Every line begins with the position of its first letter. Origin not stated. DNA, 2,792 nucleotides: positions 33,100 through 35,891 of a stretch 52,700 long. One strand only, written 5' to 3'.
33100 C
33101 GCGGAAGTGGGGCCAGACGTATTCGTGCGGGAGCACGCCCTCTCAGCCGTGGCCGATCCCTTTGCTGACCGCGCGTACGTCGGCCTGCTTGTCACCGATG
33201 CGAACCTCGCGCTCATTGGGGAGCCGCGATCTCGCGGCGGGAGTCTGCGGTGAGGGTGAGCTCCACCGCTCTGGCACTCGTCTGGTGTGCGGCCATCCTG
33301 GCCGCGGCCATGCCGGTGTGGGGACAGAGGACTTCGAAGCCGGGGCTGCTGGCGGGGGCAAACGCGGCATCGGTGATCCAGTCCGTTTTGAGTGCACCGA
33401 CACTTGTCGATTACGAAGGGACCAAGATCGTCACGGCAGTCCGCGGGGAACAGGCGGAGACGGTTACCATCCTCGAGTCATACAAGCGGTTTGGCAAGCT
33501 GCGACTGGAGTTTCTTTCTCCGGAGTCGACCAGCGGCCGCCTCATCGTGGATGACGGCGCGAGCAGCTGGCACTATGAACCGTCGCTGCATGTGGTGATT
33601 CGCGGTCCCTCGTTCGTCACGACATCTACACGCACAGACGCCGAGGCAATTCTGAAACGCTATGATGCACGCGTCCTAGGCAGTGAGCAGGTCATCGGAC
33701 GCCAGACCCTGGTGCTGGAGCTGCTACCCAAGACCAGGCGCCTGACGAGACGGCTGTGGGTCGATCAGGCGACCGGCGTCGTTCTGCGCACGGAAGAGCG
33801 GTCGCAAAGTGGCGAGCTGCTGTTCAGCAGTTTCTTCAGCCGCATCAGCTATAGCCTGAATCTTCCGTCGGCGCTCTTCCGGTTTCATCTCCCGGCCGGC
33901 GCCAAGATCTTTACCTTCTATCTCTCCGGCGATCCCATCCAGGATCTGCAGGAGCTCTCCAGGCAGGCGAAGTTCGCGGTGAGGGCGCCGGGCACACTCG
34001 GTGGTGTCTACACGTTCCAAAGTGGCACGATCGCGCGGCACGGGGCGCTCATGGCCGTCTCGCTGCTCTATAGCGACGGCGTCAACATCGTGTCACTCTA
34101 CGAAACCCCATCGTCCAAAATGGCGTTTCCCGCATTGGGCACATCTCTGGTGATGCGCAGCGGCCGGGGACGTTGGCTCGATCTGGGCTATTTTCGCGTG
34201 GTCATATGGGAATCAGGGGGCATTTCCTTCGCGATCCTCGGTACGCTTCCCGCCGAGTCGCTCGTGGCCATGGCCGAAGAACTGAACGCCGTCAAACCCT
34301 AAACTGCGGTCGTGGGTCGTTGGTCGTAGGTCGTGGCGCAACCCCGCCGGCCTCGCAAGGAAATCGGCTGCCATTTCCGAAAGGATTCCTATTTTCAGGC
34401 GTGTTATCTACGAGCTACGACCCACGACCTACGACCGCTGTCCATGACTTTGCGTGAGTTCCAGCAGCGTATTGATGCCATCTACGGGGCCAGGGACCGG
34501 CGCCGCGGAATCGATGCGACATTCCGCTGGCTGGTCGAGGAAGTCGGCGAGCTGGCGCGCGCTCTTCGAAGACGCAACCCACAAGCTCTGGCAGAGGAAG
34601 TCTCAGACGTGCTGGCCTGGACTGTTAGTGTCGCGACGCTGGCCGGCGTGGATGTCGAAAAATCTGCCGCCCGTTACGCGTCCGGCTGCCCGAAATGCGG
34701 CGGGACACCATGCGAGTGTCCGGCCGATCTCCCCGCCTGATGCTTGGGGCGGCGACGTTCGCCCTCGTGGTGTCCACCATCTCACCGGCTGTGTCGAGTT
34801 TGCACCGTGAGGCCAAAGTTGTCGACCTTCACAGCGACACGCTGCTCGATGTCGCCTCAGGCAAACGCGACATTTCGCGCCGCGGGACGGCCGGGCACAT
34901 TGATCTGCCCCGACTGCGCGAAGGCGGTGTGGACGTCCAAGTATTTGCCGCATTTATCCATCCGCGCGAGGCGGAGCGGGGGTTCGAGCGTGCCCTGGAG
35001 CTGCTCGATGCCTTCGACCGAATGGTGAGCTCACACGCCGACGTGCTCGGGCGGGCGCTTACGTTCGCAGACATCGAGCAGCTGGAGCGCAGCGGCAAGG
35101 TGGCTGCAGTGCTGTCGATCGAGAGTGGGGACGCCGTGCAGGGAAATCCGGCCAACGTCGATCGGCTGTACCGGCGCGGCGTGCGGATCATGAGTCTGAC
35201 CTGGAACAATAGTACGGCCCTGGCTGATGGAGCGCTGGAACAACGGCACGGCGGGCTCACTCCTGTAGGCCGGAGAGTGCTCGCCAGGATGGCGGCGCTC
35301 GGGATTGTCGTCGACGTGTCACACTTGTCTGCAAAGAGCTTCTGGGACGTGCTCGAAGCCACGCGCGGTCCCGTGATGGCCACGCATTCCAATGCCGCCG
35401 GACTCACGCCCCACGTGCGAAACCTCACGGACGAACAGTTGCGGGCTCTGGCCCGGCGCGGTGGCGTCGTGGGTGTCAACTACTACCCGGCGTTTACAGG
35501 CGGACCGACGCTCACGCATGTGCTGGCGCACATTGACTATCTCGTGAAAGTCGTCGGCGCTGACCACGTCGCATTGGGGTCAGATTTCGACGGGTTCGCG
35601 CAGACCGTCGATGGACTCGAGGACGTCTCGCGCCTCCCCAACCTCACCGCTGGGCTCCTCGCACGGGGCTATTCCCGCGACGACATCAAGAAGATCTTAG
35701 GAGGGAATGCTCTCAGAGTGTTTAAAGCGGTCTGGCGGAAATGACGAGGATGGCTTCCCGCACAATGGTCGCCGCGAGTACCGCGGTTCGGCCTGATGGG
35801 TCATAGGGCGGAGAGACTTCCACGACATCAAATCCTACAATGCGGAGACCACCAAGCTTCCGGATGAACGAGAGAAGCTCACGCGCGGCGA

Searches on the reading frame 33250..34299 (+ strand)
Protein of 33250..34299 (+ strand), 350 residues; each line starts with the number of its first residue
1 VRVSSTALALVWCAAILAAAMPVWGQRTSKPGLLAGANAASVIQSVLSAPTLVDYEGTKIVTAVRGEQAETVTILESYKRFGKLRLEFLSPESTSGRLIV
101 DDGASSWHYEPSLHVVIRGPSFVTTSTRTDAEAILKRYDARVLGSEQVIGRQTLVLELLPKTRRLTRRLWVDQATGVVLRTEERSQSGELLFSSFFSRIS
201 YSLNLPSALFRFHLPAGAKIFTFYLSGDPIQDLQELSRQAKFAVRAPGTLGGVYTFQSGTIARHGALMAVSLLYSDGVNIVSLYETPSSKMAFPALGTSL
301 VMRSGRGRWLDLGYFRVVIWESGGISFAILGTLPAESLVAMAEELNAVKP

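Call 71: search_protein_families(library=pfam, proteins=[window:33250-34299:+], max_evalue=0.00001)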
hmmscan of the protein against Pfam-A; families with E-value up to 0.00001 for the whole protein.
window:33250-34299:+ (350 aa): 2 families
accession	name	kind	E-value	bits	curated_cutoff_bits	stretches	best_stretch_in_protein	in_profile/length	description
PF03888.20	MucB_RseB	-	1.6e-10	41.3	22.3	1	39-201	2-165/178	MucB/RseB N-terminal domain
PF17131.11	LolA_like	-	6.7e-08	32.8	30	1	87-194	8-131/184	Outer membrane lipoprotein-sorting protein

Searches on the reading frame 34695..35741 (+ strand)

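Call 71: search_protein_families(library=pfam, proteins=[window:34695-35741:+], max_evalue=0.00001)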
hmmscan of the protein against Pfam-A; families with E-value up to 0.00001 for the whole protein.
window:34695-35741:+ (349 aa): 2 families
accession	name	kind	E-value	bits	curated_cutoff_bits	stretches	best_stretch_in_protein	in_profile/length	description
PF01244.27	Peptidase_M19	-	4.5e-104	348.5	26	1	36-344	2-318/319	Membrane dipeptidase (Peptidase family M19)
PF04909.20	Amidohydro_2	-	3.8e-08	33.9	26.4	1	127-344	95-288/289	Amidohydrolase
